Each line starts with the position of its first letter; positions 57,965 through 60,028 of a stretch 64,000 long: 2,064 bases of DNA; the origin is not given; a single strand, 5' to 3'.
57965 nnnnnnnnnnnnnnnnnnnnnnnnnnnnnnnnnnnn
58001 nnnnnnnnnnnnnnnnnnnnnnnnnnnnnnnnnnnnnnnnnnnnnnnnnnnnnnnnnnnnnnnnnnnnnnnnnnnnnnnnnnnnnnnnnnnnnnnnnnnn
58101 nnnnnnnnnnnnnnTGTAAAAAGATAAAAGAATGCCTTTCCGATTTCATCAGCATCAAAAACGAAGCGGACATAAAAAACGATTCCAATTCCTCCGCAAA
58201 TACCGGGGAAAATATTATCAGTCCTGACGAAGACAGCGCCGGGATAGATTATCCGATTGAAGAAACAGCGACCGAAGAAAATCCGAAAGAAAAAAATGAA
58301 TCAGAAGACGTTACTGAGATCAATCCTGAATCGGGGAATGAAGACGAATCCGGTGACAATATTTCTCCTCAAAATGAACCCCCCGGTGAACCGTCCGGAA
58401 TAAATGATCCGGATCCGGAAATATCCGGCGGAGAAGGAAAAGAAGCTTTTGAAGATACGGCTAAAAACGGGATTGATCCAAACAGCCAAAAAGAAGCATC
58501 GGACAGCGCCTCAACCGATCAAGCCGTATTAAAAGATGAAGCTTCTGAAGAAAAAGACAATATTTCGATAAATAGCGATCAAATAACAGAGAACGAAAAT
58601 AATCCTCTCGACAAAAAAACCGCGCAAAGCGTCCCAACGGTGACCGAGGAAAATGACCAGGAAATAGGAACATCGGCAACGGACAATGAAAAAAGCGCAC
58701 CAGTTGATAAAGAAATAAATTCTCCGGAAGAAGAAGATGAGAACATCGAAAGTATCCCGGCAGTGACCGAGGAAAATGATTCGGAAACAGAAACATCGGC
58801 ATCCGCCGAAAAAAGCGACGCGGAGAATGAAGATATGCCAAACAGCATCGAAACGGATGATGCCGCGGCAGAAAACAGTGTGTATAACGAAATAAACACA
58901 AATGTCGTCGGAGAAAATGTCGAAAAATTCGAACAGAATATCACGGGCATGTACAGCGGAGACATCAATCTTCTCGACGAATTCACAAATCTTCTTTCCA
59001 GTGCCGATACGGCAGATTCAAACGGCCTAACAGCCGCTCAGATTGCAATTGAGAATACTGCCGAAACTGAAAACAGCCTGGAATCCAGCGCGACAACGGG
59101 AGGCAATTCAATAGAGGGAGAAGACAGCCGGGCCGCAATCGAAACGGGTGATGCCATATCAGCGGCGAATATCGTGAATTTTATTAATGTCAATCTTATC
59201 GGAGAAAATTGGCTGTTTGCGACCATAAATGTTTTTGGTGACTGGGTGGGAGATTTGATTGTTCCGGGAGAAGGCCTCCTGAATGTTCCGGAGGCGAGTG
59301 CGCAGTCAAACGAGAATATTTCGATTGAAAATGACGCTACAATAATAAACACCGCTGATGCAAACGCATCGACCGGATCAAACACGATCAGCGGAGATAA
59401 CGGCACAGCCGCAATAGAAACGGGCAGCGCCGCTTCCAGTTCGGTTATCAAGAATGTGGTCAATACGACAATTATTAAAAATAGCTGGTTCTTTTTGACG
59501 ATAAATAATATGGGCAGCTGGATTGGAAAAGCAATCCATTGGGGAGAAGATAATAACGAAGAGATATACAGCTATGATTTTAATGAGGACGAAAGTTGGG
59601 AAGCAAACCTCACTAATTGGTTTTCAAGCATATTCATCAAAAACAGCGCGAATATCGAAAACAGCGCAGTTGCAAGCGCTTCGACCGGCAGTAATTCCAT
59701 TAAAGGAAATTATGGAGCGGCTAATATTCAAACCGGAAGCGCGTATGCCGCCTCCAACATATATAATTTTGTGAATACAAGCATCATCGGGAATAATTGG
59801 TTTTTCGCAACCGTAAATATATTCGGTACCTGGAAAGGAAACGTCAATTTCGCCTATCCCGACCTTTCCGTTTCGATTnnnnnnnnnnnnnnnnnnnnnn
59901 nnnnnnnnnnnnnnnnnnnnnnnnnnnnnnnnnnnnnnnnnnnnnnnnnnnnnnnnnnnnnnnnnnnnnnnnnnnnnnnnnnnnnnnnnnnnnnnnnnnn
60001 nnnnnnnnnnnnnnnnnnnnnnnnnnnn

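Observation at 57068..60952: Secreted protein family with an unrecognised ~75-aa Asn/Gly repeat, including a 1069-aa acidic giant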

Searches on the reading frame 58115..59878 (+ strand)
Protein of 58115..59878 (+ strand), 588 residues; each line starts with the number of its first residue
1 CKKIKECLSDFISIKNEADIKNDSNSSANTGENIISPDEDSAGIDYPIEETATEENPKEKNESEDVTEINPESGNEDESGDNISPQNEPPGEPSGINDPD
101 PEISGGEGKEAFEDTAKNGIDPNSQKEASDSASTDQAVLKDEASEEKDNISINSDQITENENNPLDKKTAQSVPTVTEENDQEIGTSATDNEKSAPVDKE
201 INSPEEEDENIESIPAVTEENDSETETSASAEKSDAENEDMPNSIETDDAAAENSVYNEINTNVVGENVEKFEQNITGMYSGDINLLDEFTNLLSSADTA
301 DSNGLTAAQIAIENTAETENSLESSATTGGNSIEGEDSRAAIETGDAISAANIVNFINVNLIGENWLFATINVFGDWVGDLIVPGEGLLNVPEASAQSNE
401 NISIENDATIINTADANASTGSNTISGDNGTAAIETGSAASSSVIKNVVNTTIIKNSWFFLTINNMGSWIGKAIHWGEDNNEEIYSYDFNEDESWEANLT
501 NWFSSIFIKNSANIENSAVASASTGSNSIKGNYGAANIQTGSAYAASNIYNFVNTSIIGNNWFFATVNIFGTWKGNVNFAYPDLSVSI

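Call 26: predict_structure(alignment_id=A2)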
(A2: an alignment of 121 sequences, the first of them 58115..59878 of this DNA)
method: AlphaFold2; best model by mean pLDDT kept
length: 588 residues; sequences in the alignment: 121
mean_pLDDT: 64.7   pTM: 0.61
mean pLDDT of the five models: 64.7, 64.2, 62.0, 61.9, 61.4
residues with pLDDT >= 90: 123; 70-90: 151; 50-70: 91; < 50: 223
segments of 3 or more residues with pLDDT < 50: 1-55, 58-70, 72-84, 86-89, 91-98, 102-178, 195-213, 479-499, 583-588
pLDDT, mean of each block of 10 residues (from residue 1): 42 43 36 36 38 44 43 45 46 41 38 34 35 29 37 35 33 45 57 48 41 60 73 63 83 83 80 86 88 56 61 93 92 86 90 89 82 87 70 56 93 97 87 95 89 76 73 55 33 45 77 96 95 89 91 87 79 84 48
secondary structure, 60 per line:
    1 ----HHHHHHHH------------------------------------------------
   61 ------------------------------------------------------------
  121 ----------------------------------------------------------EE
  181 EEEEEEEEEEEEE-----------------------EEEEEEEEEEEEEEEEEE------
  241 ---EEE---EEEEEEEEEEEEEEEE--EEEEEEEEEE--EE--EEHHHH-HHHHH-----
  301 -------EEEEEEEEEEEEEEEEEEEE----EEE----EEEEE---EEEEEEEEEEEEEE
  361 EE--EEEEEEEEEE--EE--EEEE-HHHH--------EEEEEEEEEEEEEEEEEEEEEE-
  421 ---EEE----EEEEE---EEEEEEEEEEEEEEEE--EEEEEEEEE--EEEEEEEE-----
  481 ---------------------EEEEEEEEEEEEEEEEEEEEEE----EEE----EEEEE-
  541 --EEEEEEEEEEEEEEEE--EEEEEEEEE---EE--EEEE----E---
elements in order: H5-12 E179-193 E217-234 E244-246 E250-265 E268-277 H286-289 H291-295 E308-327 E332-334 E339-343 E347-362 E365-374 E381-384 H386-389 E398-419 E424-426 E431-435 E439-454 E457-465 E468-475 E502-523 E528-530 E535-539 E543-558 E561-569 E577-580

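Call 30: fold_search(model_id=the predicted structure, library=pdb)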
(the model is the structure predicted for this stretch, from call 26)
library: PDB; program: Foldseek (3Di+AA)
matches with E <= 10: 2; with E <= 0.001: 0
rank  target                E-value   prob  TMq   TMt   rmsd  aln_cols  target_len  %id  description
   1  9nqd_0                1.4e+00  0.01  0.06  0.12  26.2       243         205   10  Structure of Pseudomonas FapC Biofilm-Forming Functional Amyloid (released 2025-06-25)
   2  5z34_A                7.2e+00  0.01  0.03  0.04  16.6        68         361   13  The structure of a chitin deacetylase from Bombyx mori provide the first insight into insect chitin deacetylation mech (released 2019-02-20)

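Call 50: find_related_loci(query=A2, collection=genome_contigs, flank=10000)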
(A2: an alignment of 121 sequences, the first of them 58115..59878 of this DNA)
Query A2 (588 aa) in genome_contigs; peptide patterns used: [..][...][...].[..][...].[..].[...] (x = any residue, [..] = any of these).
456 stretches matched a pattern; 212 encode a relative of the query (tblastn E <= 1e-3); the best 80 are kept; 80 distinct loci.
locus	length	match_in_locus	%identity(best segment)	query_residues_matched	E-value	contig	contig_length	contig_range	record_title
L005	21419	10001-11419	38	123-588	4e-78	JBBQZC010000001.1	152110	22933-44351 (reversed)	MAG: Candidatus Moraniibacteriota bacterium isolate Co_metawrap_2195 Cmw_2195_k141_18989460_length_152110_cov_17.9996, w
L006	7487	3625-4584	47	265-588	1e-63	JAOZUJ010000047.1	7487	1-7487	MAG: Candidatus Moraniibacteriota bacterium isolate GMC8.concoct.3 GMC8_11427_length_7487_cov_8.833558, whole genome sho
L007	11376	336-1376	43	245-588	8e-62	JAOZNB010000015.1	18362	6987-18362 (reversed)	MAG: Candidatus Moraniibacteriota bacterium isolate GMC4_bin_51 GMC4_3100_length_18362_cov_9.542525, whole genome shotgu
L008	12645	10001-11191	34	206-588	1e-46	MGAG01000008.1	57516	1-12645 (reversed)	MAG: Candidatus Roizmanbacteria bacterium RIFCSPLOWO2_01_FULL_37_12 rifcsplowo2_01_scaffold_1492, whole genome shotgun s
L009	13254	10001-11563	30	98-586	2e-45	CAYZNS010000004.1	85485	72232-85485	MAG TPA_asm: uncultured Candidatus Saccharibacteria bacterium isolate binchicken_co21_230 genome assembly, contig: NODE_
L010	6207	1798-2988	33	203-588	7e-44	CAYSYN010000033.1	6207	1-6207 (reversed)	MAG TPA_asm: uncultured Candidatus Saccharibacteria bacterium isolate binchicken_co6_261 genome assembly, contig: NODE_1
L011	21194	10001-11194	32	244-587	3e-42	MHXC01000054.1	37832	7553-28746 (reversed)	MAG: Parcubacteria group bacterium RIFCSPHIGHO2_01_FULL_47_10b rifcsphigho2_01_scaffold_5967, whole genome shotgun seque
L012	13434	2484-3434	35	244-585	3e-38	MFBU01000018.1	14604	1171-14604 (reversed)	MAG: Candidatus Curtissbacteria bacterium RIFCSPLOWO2_02_41_11 rifcsplowo2_02_sub10_scaffold_520, whole genome shotgun s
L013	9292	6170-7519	29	197-587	2e-38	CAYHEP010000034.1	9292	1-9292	MAG TPA_asm: uncultured Candidatus Saccharibacteria bacterium isolate ERP119705_co10_27 genome assembly, contig: NODE_59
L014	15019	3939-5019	46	224-588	6e-64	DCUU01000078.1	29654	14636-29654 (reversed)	MAG TPA_asm: Candidatus Moranbacteria bacterium UBA2206 UBA2206_contig_114639, whole genome shotgun sequence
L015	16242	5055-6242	31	226-586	3e-36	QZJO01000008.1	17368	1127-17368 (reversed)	MAG: Candidatus Parcubacteria bacterium isolate SURF_37 contig-100_4778_length_17368_read_count_190945, whole genome sho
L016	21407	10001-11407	30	211-588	4e-35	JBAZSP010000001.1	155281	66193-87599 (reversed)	MAG: Candidatus Shapirobacteria bacterium isolate SO_2017_GW1_176 NODE_768_length_155281_cov_1.162806_OW334_2017, whole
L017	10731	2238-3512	33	7-577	5e-44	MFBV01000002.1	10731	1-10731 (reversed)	MAG: Candidatus Curtissbacteria bacterium RIFCSPLOWO2_02_FULL_40_11 rifcsplowo2_02_scaffold_10025, whole genome shotgun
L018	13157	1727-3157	32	228-582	3e-32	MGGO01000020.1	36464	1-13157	MAG: Candidatus Woesebacteria bacterium RIFCSPHIGHO2_01_FULL_44_10 rifcsphigho2_01_scaffold_4952, whole genome shotgun s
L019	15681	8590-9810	30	220-584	1e-31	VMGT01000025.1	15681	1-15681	MAG: Parcubacteria group bacterium Greene1014_15 Greene101415_scaffold_1875, whole genome shotgun sequence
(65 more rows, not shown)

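Call 60: fold_search(model_id=the predicted structure, library=viral)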
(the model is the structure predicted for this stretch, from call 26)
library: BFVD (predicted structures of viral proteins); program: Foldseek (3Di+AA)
matches with E <= 10: 42; with E <= 0.001: 0
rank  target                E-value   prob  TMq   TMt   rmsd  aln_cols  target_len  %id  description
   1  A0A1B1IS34            7.1e-03  0.07  0.06  0.10  27.3       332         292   11  (no name in the UniProt tables at hand)
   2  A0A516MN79            7.5e-03  0.15  0.08  0.06  36.1       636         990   12  (no name in the UniProt tables at hand)
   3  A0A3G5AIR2            8.7e-03  0.10  0.06  0.04  47.1       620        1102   12  Collagen-like protein [Solumvirus sp.]
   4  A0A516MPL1            1.2e-02  0.06  0.05  0.06  26.5       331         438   10  (no name in the UniProt tables at hand)
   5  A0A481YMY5            1.4e-02  0.08  0.06  0.10  29.0       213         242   10  Lipid membrane protein [Pithovirus LCDPAC01]
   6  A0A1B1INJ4            1.7e-02  0.05  0.05  0.09  26.6       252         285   10  (no name in the UniProt tables at hand)
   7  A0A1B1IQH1            1.9e-02  0.06  0.04  0.06  27.7       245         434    8  (no name in the UniProt tables at hand)
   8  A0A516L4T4            2.7e-02  0.05  0.05  0.07  27.8       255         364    8  (no name in the UniProt tables at hand)
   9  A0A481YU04            1.4e-01  0.06  0.07  0.13  31.5       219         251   12  Lipid membrane protein [Marseillevirus LCMAC102]
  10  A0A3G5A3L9            1.8e-01  0.09  0.05  0.06  33.0       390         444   10  Collagen triple helix repeat protein [Harvfovirus sp.]
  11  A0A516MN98            2.3e-01  0.09  0.07  0.06  29.9       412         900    9  (no name in the UniProt tables at hand)
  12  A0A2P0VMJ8            2.5e-01  0.02  0.09  0.11  30.0       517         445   11  Uncharacterized protein [Tetraselmis virus 1]
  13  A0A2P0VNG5            2.7e-01  0.03  0.05  0.04  44.5       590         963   12  Collagen triple helix repeat-containing protein [Tetraselmis virus 1]
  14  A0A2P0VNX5            3.2e-01  0.04  0.07  0.07  41.2       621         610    9  Uncharacterized protein [Tetraselmis virus 1]
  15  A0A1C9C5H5            3.7e-01  0.01  0.08  0.04  31.7       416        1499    9  Uncharacterized protein [Heterosigma akashiwo virus 01]
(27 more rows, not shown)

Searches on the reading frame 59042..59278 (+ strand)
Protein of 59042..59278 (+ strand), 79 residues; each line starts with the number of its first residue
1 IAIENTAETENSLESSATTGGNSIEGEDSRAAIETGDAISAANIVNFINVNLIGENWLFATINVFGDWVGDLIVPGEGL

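Call 39: search_protein_representatives(alignment_id=A3)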
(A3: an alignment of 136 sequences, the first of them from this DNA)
Query: 136 sequences, 79 profile positions. Proteins with E-value up to 0.001 (for the whole library): 3468; up to 1e-10: 2497; up to 1e-30: 1311. The best 150 are listed.
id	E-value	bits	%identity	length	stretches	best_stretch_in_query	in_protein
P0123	2.6e-113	386.6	-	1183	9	1-77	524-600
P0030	5.6e-98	337.5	-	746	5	1-77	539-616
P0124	1.4e-97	336.2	-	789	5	1-78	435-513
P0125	2.5e-97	335.4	-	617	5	1-76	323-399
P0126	3.2e-96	331.8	-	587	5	1-77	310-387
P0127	5.0e-96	331.2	-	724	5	1-76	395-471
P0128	2.6e-95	328.9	-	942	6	2-76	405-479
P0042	1.5e-94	326.4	-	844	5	2-78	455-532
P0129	1.6e-94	326.4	-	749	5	1-77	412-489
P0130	2.5e-94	325.8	-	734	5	1-78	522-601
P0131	3.0e-94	325.5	-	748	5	1-78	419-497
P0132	2.5e-93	322.5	-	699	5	1-77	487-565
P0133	7.1e-92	317.9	-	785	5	1-78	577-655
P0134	1.2e-91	317.2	-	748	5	1-77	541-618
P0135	1.9e-90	313.4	-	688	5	1-77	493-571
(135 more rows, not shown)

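Call 44: search_protein_families(library=pfam, proteins=[P0123], max_evalue=1)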
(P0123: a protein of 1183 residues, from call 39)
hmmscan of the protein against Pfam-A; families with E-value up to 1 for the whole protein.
P0123 (1183 aa): 0 families

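Call 66: search_solved_structures(query=A3, max_evalue=10, show_alignments=2)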
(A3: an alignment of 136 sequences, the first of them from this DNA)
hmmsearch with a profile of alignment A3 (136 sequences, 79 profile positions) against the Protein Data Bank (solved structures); distinct sequences matched with E-value up to 10: 3.
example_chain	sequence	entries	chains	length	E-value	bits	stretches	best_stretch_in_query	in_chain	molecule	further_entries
7qw9_D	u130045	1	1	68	0.25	14.9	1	31-56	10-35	Capsid protein VP4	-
6acu_D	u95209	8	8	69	0.29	14.7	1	30-56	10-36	VP4 | Capsid protein VP4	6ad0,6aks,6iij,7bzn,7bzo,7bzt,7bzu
5yhq_B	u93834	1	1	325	0.74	13.4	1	31-56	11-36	capsid protein VP0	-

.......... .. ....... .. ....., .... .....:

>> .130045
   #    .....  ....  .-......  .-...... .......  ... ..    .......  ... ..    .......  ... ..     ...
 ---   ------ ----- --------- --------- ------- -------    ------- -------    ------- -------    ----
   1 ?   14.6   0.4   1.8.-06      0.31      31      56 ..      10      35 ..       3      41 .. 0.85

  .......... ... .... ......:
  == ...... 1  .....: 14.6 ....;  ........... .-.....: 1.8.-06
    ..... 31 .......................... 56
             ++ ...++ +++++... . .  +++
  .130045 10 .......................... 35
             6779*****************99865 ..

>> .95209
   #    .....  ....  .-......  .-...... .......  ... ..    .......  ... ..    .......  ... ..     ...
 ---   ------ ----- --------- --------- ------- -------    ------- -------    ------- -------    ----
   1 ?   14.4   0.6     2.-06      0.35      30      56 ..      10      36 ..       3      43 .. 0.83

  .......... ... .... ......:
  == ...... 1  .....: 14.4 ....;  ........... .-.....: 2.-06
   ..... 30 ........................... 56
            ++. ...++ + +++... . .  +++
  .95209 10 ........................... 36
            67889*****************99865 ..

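Call 67: search_protein_families(library=pfam, alignment_id=A3, max_evalue=1)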
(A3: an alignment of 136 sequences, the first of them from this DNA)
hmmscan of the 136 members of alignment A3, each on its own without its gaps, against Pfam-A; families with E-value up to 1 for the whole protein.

A. member 1, seq(79 aa): 1 family
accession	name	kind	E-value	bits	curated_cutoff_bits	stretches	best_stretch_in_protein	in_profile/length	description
PF25189.1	Tad8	-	0.3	11.3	27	1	38-59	20-41/76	Type II Thoeris inhibitor Tad8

B. families by the number of members that match (of 136 scanned): 25 families
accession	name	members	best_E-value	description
PF08531.16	Bac_rhamnosid_N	1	0.004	Alpha-L-rhamnosidase N-terminal domain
PF23898.1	Crass_capsid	1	0.0088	Crassvirus major capsid protein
PF20752.3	SP2_C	1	0.024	Structural protein 2 C-terminal domain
PF19454.4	DUF5992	1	0.026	Family of unknown function (DUF5992)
PF24003.1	DUF7319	1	0.038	Domain of unknown function (DUF7319)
PF11557.14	Omp_AT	1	0.048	Solitary outer membrane autotransporter beta-barrel domain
PF10342.15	Kre9_KNH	1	0.051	Kre9/KNH-like N-terminal Ig-like domain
PF07009.16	NusG_II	1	0.063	NusG domain II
PF13042.11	DUF3902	1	0.065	Protein of unknown function (DUF3902)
PF05095.17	DUF687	1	0.072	Protein of unknown function (DUF687)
PF21057.2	Hikeshi-like_C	1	0.077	Hikeshi-like, C-terminal domain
PF16941.11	CymA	1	0.08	Putative cyclodextrin porin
PF03586.18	Herpes_UL36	1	0.082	Herpesvirus UL36 tegument protein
PF09385.16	HisK_N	1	0.089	Histidine kinase N terminal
PF19246.4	DUF5894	1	0.1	Family of unknown function (DUF5894)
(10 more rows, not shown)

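Call 68: search_protein_families(library=ncbifam, alignment_id=A3, max_evalue=1)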
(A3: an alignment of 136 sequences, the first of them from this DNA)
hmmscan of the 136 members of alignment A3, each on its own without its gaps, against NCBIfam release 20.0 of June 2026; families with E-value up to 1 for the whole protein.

A. member 1, seq(79 aa): 0 families

B. families by the number of members that match (of 136 scanned): 35 families (the first 25 are shown)
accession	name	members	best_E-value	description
NF006493.1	PRK08936.1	2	0.024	glucose-1-dehydrogenase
NF033510.3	Ca_tandemer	1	0.00055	Ca2+-stabilized repeat-containing adhesin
NF053542.1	FlxB_rubin_SDR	1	0.0011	flexirubin biosynthesis SDR family reductase FlxB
NF001818.0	PRK00556.1-2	1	0.0044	septum site-determining protein MinC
NF005400.0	PRK06947.1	1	0.011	SDR family oxidoreductase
NF038131.1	choice_anch_K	1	0.018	choice-of-anchor K domain-containing protein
NF005056.0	PRK06463.1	1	0.022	3-ketoacyl-(acyl-carrier-protein) reductase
TIGR01718.1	Uridine-psphlse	1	0.022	uridine phosphorylase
NF007273.0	PRK09730.1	1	0.023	SDR family oxidoreductase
NF010638.0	PRK14035.1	1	0.026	citrate synthase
NF041112.1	chap_CsgH_alph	1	0.04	curli-like amyloid fiber formation chaperone CsgH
NF047328.1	OMP_TP0733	1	0.041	TP0733 family outer membrane beta-barrel protein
TIGR03002.1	outer_YhbN_LptA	1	0.043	lipopolysaccharide transport periplasmic protein LptA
NF046109.1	RNaseH_Halikb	1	0.05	ribonuclease H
NF008102.0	PRK10847.1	1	0.051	DedA family protein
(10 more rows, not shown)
